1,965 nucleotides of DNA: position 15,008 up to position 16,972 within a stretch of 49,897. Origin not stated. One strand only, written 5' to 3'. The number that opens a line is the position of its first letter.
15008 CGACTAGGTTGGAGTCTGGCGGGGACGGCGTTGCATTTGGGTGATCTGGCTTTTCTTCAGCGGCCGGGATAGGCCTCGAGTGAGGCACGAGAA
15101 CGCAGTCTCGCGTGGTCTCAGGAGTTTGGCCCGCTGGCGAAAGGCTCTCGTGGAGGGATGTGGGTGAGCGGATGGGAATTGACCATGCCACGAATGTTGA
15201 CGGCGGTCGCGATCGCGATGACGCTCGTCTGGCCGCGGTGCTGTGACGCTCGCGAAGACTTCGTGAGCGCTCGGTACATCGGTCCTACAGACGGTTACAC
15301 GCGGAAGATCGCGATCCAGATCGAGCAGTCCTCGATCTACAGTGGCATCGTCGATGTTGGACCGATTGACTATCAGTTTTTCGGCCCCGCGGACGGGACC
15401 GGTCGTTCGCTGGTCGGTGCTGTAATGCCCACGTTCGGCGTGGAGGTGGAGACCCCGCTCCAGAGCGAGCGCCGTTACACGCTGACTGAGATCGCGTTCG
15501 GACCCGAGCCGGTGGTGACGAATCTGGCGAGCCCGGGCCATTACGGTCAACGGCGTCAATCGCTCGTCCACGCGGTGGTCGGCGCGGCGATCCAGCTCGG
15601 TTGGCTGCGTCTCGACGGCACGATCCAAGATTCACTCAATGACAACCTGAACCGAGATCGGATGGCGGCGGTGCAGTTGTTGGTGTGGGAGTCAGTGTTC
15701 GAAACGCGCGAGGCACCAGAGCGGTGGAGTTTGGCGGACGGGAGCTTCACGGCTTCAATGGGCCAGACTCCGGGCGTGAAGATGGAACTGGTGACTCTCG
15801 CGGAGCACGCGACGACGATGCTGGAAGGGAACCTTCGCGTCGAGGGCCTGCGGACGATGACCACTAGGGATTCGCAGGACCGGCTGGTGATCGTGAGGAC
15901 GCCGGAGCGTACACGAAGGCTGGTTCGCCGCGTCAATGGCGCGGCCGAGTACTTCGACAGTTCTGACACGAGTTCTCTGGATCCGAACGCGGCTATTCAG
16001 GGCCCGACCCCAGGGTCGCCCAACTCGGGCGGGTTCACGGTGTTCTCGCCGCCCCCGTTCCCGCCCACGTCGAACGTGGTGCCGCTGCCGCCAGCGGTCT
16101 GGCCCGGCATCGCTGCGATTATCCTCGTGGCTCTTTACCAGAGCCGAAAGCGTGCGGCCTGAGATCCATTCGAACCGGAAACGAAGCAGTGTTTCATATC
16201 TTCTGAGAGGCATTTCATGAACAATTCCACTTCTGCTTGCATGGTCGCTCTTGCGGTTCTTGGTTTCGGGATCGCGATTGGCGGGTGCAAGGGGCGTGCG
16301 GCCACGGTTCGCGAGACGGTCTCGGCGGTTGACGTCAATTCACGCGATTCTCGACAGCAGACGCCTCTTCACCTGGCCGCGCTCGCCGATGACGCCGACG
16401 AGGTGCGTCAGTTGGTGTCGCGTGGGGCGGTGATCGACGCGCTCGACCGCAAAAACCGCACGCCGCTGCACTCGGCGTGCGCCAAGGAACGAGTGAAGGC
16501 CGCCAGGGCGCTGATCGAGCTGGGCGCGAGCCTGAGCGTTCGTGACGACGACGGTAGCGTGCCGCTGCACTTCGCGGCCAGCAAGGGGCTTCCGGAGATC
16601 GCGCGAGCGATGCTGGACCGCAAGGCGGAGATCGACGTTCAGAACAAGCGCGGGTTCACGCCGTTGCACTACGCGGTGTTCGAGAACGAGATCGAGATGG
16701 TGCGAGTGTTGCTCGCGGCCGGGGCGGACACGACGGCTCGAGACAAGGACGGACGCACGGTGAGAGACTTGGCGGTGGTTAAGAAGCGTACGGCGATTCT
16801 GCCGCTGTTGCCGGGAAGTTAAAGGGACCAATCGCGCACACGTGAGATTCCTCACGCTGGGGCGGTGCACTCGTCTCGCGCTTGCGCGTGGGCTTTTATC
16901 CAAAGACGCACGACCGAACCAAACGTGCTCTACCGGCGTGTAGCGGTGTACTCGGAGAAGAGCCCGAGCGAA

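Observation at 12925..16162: Three tandem secreted proteins share a tripartite C-terminal tail (VPLP[PA]A, a hydrophobic helix and an Arg/Lys cluster)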

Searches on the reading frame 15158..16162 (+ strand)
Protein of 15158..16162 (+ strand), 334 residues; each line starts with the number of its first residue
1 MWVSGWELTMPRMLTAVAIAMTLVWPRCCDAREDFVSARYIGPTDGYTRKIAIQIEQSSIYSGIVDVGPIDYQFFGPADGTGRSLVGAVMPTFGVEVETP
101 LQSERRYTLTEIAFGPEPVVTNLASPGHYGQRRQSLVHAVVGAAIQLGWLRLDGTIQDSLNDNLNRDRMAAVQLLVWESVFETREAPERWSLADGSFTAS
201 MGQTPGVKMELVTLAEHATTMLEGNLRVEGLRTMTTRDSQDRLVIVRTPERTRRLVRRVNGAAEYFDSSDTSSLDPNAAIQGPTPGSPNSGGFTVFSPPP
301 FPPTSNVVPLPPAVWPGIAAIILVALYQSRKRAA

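Call 4: search_protein_families(library=ncbifam, proteins=[window:15158-16162:+], max_evalue=1)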
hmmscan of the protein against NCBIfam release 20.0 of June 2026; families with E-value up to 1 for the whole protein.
window:15158-16162:+ (334 aa): 1 family
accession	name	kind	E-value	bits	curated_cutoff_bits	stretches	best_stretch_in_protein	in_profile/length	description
TIGR01026.1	fliI_yscN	subfamily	0.17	10.6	379.5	1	140-224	223-306/440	FliI/YscN family ATPase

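Call 5: search_protein_families(library=pfam, proteins=[window:15158-16162:+], max_evalue=1)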
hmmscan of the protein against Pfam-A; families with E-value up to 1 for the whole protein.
window:15158-16162:+ (334 aa): 0 families

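Call 23: find_homologous_proteins(query=window:15185-16162:+, max_evalue=0.001)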
Query window:15185-16162:+ (325 aa): 5 proteins with E <= 0.001 among 4039 candidates.
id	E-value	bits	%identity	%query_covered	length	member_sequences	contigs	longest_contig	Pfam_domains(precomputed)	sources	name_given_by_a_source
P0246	4.4e-213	724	99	100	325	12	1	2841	-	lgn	-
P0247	1.9e-156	538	75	100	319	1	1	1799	-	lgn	-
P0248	8.1e-96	339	58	87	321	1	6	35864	-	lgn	-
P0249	2.0e-94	334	56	94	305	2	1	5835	-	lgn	-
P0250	1.4e-92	328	57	75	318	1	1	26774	-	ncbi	-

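Call 50: predict_structure(alignment_id=A4)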
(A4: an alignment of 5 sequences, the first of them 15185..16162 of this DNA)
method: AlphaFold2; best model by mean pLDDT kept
length: 325 residues; sequences in the alignment: 5
mean_pLDDT: 43.0   pTM: 0.32
mean pLDDT of the five models: 43.0, 39.9, 39.0, 38.6, 33.4
residues with pLDDT >= 90: 0; 70-90: 26; 50-70: 71; < 50: 228
segments of 3 or more residues with pLDDT < 50: 1-6, 11-121, 173-190, 215-302
pLDDT, mean of each block of 10 residues (from residue 1): 49 38 34 45 36 38 42 27 26 29 31 33 58 70 57 71 63 44 33 59 72 41 24 25 27 33 30 30 35 44 53 73 57
secondary structure, 60 per line:
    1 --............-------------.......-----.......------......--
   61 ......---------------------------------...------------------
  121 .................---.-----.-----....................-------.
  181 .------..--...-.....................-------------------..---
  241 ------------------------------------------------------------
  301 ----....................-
elements in order: H3-14 E28-34 E40-46 E53-58 E61-66 E100-102 H121-137 H153-172 H196-216 H305-324

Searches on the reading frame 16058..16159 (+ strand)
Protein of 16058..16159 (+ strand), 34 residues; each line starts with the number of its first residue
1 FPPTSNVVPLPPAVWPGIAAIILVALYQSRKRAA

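Call 6: search_protein_families(library=ncbifam, proteins=[window:16058-16159:+], max_evalue=10)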
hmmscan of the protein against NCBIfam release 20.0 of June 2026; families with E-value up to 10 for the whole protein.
seq(34 aa): 1 family
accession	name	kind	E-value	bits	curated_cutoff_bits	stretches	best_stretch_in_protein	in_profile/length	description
NF038354.1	trnsprt_adja_43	subfamily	0.045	13.6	40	1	14-27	8-21/39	putative transporter small subunit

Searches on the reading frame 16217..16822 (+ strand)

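Call 4: search_protein_families(library=ncbifam, proteins=[window:16217-16822:+], max_evalue=1)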
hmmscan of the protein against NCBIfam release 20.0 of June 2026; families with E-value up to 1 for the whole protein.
window:16217-16822:+ (201 aa): 12 families
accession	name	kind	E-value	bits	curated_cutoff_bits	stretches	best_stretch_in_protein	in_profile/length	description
NF043029.1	T4SS_AnkY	equivalog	8.9e-26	90.4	600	2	34-124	444-535/543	Dot/Icm T4SS effector AnkY/LegA9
NF043022.1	T4SS_AnkG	equivalog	1.7e-19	69.9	500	2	109-193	361-450/455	Dot/Icm T4SS effector AnkG/AnkZ/LegA7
NF043023.1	T4SS_AnkH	equivalog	4.3e-17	62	600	2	91-198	10-117/467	Dot/Icm T4SS effector AnkH/LegA3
NF041931.2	MzaA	equivalog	6.4e-16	58.3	800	3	117-199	6-88/726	MZA anti-phage system associated sigma-70 family RNA polymerase sigma factor MzaA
NF043028.1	T4SS_AnkX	equivalog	2.1e-10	39.4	1400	2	40-122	645-728/938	Dot/Icm T4SS effector AnkN/AnkX/LegA8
NF043019.1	T4SS_AnkC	equivalog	1.7e-09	37.1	450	2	43-103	163-224/459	Dot/Icm T4SS effector AnkC/LegA12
TIGR00870.1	trp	subfamily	1.2e-08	33.5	498.75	2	144-175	129-160/747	transient-receptor-potential calcium channel protein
NF043027.1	T4SS_AnkQ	equivalog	1.8e-05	23.5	700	1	125-182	343-400/496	Dot/Icm T4SS effector AnkQ/LegA10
NF043024.1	T4SS_AnkI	equivalog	4.5e-05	22.4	550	2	69-121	230-283/439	Dot/Icm T4SS effector AnkI/LegAS4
NF043020.1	T4SS_AnkD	equivalog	5.1e-05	22.4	500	1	137-178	72-113/426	Dot/Icm T4SS effector AnkD/LegA15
NF043021.1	T4SS_AnkF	equivalog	0.007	14.7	1000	1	139-176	612-649/917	Dot/Icm T4SS effector AnkF/LegA14/Ceg31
NF005232.0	PRK06733.1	equivalog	0.014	15.4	93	0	35-81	84-130/151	hypothetical protein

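Call 5: search_protein_families(library=pfam, proteins=[window:16217-16822:+], max_evalue=1)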
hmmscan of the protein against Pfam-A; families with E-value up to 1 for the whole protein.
window:16217-16822:+ (201 aa): 8 families
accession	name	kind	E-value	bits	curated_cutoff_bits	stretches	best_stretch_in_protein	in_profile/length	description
PF00023.36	Ank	-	1.9e-30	103.6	21.1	4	146-177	2-33/33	Ankyrin repeat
PF13857.12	Ank_5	-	1.9e-29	101.8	27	4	133-186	2-56/56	Ankyrin repeats (many copies)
PF12796.13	Ank_2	-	4.5e-29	101.3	27.3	2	106-176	22-90/90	Ankyrin repeats (3 copies)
PF13637.12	Ank_4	-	1.3e-24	86.1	22.7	5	84-128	1-45/50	Ankyrin repeats (many copies)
PF13606.12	Ank_3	-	4.9e-22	75.8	22.3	4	146-171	2-27/30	Ankyrin repeat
PF23745.1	ANK_LRRK2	-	0.008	16.5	27.5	0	83-115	34-66/130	LRRK2 ANK repeat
PF04456.17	DUF503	-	0.041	14.2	22.4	1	32-78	33-77/88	Protein of unknown function (DUF503)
PF24521.3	Ank_KRIT1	-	0.055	13.6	80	1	82-190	20-129/149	KRIT1 ankyrin-repeats domain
